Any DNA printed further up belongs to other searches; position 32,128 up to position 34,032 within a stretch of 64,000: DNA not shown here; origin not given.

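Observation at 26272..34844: Seven-gene lipid-carrier-dependent glycosylation island fused behind rpoN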

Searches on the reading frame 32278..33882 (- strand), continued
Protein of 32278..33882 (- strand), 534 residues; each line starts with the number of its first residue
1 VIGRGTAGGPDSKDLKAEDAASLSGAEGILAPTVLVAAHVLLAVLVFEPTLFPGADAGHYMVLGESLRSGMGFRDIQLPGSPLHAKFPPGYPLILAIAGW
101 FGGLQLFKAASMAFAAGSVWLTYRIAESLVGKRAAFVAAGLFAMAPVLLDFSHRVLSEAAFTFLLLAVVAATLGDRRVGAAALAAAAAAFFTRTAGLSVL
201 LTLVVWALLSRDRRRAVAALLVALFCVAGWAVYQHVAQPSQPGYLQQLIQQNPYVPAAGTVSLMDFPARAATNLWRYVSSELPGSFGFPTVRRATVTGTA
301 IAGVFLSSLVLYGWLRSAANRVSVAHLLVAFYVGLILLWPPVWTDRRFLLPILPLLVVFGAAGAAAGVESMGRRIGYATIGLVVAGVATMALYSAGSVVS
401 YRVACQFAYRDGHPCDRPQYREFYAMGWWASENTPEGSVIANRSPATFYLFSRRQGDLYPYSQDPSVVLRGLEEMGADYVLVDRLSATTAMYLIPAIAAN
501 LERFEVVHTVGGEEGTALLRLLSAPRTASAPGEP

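Call 93: find_encoding_contigs(protein=P0265, flank=10000, max_places=1)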
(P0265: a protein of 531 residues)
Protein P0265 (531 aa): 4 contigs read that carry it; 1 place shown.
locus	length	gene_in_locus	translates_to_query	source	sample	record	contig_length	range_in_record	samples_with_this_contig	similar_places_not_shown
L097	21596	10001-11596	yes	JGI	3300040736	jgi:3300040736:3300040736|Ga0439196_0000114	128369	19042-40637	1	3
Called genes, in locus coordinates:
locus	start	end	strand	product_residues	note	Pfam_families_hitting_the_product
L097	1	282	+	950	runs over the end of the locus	PF01326:PPDK_N, PF00391:PEP-utilizers, PF02896:PEP-utilizers_C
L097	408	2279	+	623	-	PF13271:DUF4062, PF13428:TPR_14 (faint), PF13432:TPR_16 (faint), PF23914:TPR_CcmH_CycH (faint), PF07719:TPR_2 (faint), PF00515:TPR_1 (weak), PF13181:TPR_8 (weak), PF13414:TPR_11 (weak), +8 more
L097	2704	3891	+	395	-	PF03486:HI0933_like, PF13738:Pyr_redox_3 (weak), PF22780:HI0933_like_1st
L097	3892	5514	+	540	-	PF01590:GAF, PF13185:GAF_2, PF13492:GAF_3, PF00990:GGDEF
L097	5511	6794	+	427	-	PF03446:NAD_binding_2 (faint), PF03721:UDPG_MGDP_dh_N, PF00984:UDPG_MGDP_dh, PF03720:UDPG_MGDP_dh_C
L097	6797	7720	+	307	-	PF01073:3Beta_HSD, PF01370:Epimerase, PF04321:RmlD_sub_bind (weak), PF07993:NAD_binding_4 (faint), PF16363:GDP_Man_Dehyd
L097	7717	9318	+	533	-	PF02366:PMT, PF13231:PMT_2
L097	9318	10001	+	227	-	PF00535:Glycos_transf_2, PF10111:Glyco_tranf_2_2 (weak), PF13641:Glyco_tranf_2_3 (weak)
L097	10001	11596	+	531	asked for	-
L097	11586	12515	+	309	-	PF00535:Glycos_transf_2, PF10111:Glyco_tranf_2_2 (weak), PF13641:Glyco_tranf_2_3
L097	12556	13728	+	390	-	PF02670:DXP_reductoisom, PF08436:DXP_redisom_C, PF13288:DXPR_C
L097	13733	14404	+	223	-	PF02163:Peptidase_M50 (weak)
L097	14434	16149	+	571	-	PF00501:AMP-binding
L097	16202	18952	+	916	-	-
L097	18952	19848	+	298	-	PF02899:Phage_int_SAM_1, PF13495:Phage_int_SAM_4, PF00589:Phage_integrase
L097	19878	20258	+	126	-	PF01042:Ribonuc_L-PSP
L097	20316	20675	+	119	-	PF05635:23S_rRNA_IVP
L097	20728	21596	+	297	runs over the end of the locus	PF00781:DAGK_cat, PF19279:YegS_C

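Call 94: search_protein_families(library=ncbifam, proteins=[L095:9049-9987:+, L097:6797-7720:+, L091:3175-4128:+, L091:4187-5146:+, L095:7763-9052:+, L095:17416-18837:+], max_evalue=1e-20)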
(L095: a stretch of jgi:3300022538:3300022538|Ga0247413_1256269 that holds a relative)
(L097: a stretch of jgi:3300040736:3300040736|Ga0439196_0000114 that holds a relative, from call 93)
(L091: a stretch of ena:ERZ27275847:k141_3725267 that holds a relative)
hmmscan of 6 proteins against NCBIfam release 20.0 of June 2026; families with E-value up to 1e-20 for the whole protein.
L095:9049-9987:+ (312 aa): 8 families
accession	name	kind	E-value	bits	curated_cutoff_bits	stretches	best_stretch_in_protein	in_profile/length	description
TIGR01181.1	dTDP_gluc_dehyt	equivalog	1.7e-40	139.1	365.1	1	3-307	2-313/321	dTDP-glucose 4,6-dehydratase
TIGR04180.1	EDH_00030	hypoth_equivalog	1.3e-37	129.5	475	1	4-290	2-294/297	NAD-dependent 4,6-dehydratase LegB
TIGR01179.1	galE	equivalog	8.5e-32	110.3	262.3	1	4-306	3-326/332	UDP-glucose 4-epimerase GalE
NF008872.0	PRK11908.1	equivalog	1.2e-26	93.6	294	1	3-309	4-339/349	bifunctional UDP-4-keto-pentose/UDP-xylose synthase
NF007582.0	PRK10217.1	equivalog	5.8e-24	84.8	698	1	2-305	3-331/355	dTDP-glucose 4,6-dehydratase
NF007490.0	PRK10084.1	subfamily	5.9e-24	84.7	649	1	1-305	1-334/361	dTDP-glucose 4,6-dehydratase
NF011728.1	PRK15181.1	equivalog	7.9e-24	84.3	760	1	2-308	17-340/348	Vi polysaccharide biosynthesis UDP-N-acetylglucosaminuronic acid C-4 epimerase TviC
NF005998.1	PRK08125.1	equivalog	4.6e-23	81.5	777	1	2-305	317-649/649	bifunctional UDP-4-amino-4-deoxy-L-arabinose formyltransferase/UDP-glucuronic acid oxidase ArnA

L097:6797-7720:+ (307 aa): 8 families
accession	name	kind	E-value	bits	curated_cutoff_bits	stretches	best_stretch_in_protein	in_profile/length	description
TIGR01181.1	dTDP_gluc_dehyt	equivalog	2.6e-39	135.2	365.1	1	1-305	2-313/321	dTDP-glucose 4,6-dehydratase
TIGR04180.1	EDH_00030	hypoth_equivalog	3.5e-31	108.4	475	1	2-289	2-295/297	NAD-dependent 4,6-dehydratase LegB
TIGR01179.1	galE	equivalog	6.6e-30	104.1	262.3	1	1-305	2-327/332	UDP-glucose 4-epimerase GalE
NF005998.1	PRK08125.1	equivalog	3.5e-26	91.8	777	1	2-303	319-649/649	bifunctional UDP-4-amino-4-deoxy-L-arabinose formyltransferase/UDP-glucuronic acid oxidase ArnA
NF008872.0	PRK11908.1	equivalog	3.4e-24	85.5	294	1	2-305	5-337/349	bifunctional UDP-4-keto-pentose/UDP-xylose synthase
NF007582.0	PRK10217.1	equivalog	9.1e-24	84.2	698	1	1-304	4-332/355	dTDP-glucose 4,6-dehydratase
NF007490.0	PRK10084.1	subfamily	3.3e-23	82.2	649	1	1-304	3-335/361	dTDP-glucose 4,6-dehydratase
NF011728.1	PRK15181.1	equivalog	3.3e-21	75.7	760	0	2-304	19-338/348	Vi polysaccharide biosynthesis UDP-N-acetylglucosaminuronic acid C-4 epimerase TviC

L091:3175-4128:+ (317 aa): 5 families
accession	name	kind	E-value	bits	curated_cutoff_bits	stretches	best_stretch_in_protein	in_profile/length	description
TIGR01472.1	gmd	equivalog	1.2e-50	172.6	415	1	3-315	3-340/342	GDP-mannose 4,6-dehydratase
TIGR04180.1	EDH_00030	hypoth_equivalog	4.2e-46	157.3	475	1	3-297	1-293/297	NAD-dependent 4,6-dehydratase LegB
TIGR01181.1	dTDP_gluc_dehyt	equivalog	1.3e-39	136.2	365.1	1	2-314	1-312/321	dTDP-glucose 4,6-dehydratase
TIGR01179.1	galE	equivalog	2.1e-33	115.6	262.3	1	2-308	1-320/332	UDP-glucose 4-epimerase GalE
TIGR02622.1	CDP_4_6_dhtase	equivalog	1.9e-26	93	278.45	1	2-312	6-329/352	CDP-glucose 4,6-dehydratase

L091:4187-5146:+ (319 aa): 6 families
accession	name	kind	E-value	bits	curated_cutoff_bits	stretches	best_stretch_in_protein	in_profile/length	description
TIGR04180.1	EDH_00030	hypoth_equivalog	3.3e-50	170.8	475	1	4-298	1-297/297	NAD-dependent 4,6-dehydratase LegB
TIGR01181.1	dTDP_gluc_dehyt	equivalog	8.5e-39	133.5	365.1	1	4-311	2-312/321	dTDP-glucose 4,6-dehydratase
TIGR01179.1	galE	equivalog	7.5e-34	117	262.3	1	3-312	1-327/332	UDP-glucose 4-epimerase GalE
TIGR01472.1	gmd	equivalog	5.4e-32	111.3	415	1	51-308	60-336/342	GDP-mannose 4,6-dehydratase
TIGR02622.1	CDP_4_6_dhtase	equivalog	7.2e-27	94.4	278.45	1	3-313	6-333/352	CDP-glucose 4,6-dehydratase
NF007582.0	PRK10217.1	equivalog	8.8e-21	74.4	698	0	1-242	1-253/355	dTDP-glucose 4,6-dehydratase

L095:7763-9052:+ (429 aa): 6 families
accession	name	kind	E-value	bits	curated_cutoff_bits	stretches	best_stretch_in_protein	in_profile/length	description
NF047673.2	TeichurnBiosyTuaD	equivalog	3.3e-168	560.3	700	1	3-429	4-431/439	UDP-glucose 6-dehydrogenase TuaD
TIGR03026.1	NDP-sugDHase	subfamily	5e-139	463.6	189.8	1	1-410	1-413/413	nucleotide sugar dehydrogenase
NF041297.1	UDPGDh_AglM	equivalog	4e-117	391.8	670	1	1-415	1-420/429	UDP-glucose 6-dehydrogenase AglM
NF040825.1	UDPMaNacDH_Arch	equivalog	2.1e-54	185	750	1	1-429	1-415/418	UDP-N-acetyl-D-mannosamine dehydrogenase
NF008286.0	PRK11064.1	equivalog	2.8e-45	154.7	459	1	2-399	5-410/420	UDP-N-acetyl-D-mannosamine dehydrogenase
NF011631.0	PRK15057.1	equivalog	7.8e-35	120.7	757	1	1-354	1-341/388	UDP-glucose 6-dehydrogenase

L095:17416-18837:+ (473 aa): 10 families
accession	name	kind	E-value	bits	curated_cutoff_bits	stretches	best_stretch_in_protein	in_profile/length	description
TIGR03025.1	EPS_sugtrans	subfamily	2.5e-123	412.6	295.55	1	16-473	2-445/445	exopolysaccharide biosynthesis polyprenyl glycosylphosphotransferase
TIGR03023.1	WcaJ_sugtrans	equivalog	1.6e-102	344.2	410.75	1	16-473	2-453/453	undecaprenyl-phosphate glucose phosphotransferase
NF041877.1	EPS_EpsZ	equivalog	2.5e-97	326.4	800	1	16-472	14-458/459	exopolysaccharide biosynthesis polyisoprenyl-phosphate hexose-1-phosphate transferase EpsZ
TIGR03022.1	WbaP_sugtrans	subfamily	1.9e-91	307.6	403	1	15-473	3-456/456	undecaprenyl-phosphate galactose phosphotransferase WbaP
NF052601.1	undeca_RfbP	equivalog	1.5e-61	207.7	330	1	280-469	46-238/244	undecaprenyl-phosphate galactose phosphotransferase family protein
TIGR03013.1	EpsB_2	subfamily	3.2e-59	201.2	393.35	1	17-472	3-442/443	TIGR03013 family XrtA/PEP-CTERM system glycosyltransferase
NF007518.0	PRK10124.1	equivalog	4.2e-53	180.7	684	1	99-473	99-464/464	undecaprenyl-phosphate glucose phosphotransferase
NF011751.0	PRK15204.1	equivalog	2.9e-52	177.8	907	1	45-473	53-476/476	undecaprenyl-phosphate galactose phosphotransferase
NF050817.1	PolSacchBiosHfsE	equivalog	2.4e-43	148.6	750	1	61-470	59-463/467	polysaccharide biosynthesis protein HfsE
NF045514.1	glycotran_HepC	equivalog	6e-25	87.8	140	1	274-399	112-211/220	heterocyst development glycosyltransferase HepC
